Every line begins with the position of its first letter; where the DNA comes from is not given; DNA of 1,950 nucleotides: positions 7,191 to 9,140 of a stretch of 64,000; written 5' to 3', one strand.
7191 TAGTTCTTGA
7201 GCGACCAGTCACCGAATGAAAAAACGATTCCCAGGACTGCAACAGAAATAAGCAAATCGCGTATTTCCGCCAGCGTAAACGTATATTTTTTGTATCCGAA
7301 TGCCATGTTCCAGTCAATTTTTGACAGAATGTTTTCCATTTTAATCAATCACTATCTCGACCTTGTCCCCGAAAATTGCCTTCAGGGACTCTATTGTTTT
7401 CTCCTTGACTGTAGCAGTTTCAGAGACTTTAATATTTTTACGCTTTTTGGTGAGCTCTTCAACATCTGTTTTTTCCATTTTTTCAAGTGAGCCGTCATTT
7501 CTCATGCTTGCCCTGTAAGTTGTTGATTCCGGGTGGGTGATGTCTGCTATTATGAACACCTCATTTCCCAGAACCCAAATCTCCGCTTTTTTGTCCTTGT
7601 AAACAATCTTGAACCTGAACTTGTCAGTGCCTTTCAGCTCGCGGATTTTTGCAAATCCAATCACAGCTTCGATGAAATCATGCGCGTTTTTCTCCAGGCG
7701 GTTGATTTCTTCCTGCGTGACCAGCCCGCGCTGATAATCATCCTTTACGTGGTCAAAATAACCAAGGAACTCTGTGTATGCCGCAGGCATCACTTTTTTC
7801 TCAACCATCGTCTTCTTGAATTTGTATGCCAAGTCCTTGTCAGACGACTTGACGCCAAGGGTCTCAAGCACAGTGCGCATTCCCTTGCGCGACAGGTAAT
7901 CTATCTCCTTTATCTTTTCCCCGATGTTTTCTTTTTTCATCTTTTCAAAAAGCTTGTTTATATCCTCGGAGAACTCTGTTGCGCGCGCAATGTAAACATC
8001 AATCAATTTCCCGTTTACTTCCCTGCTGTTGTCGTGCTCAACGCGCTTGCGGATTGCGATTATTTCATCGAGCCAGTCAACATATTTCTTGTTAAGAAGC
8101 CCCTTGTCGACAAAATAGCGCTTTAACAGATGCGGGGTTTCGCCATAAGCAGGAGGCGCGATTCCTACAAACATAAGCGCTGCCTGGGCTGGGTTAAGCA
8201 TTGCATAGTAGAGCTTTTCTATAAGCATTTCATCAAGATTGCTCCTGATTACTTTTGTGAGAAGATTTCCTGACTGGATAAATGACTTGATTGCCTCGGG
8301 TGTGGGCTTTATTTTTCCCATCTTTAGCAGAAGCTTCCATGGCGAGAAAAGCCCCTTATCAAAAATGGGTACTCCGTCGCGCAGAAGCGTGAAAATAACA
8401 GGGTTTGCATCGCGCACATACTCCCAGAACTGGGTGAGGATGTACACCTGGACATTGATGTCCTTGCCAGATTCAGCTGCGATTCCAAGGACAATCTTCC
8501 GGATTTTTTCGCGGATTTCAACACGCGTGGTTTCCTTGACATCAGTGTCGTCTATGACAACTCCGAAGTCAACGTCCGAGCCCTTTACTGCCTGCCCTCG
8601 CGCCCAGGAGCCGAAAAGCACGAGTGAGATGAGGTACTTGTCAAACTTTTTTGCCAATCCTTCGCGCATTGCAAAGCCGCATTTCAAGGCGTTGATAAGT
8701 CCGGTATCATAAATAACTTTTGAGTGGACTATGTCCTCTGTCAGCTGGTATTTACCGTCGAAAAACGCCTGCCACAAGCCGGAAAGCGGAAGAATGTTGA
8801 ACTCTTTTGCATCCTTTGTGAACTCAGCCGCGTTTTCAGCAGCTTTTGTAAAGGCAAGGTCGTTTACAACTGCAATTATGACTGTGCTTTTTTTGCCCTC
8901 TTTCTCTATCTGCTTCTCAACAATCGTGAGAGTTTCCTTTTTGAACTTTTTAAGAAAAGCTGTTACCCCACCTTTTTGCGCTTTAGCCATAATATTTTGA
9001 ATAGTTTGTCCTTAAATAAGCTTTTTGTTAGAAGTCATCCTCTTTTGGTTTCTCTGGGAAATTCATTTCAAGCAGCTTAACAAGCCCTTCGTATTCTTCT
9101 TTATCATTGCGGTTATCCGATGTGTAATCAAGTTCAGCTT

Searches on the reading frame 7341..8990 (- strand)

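Call 69: search_protein_families(library=ncbifam, proteins=[window:7341-8990:-], max_evalue=0.00001)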
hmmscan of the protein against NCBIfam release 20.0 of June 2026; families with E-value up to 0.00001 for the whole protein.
window:7341-8990:- (549 aa): 1 family
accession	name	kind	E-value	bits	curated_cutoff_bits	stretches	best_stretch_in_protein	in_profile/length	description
NF047752.1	MntA_antitoxin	equivalog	7.3e-08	32.3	60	1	120-166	7-52/106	type VII toxin-antitoxin system MntA family adenylyltransferase antitoxin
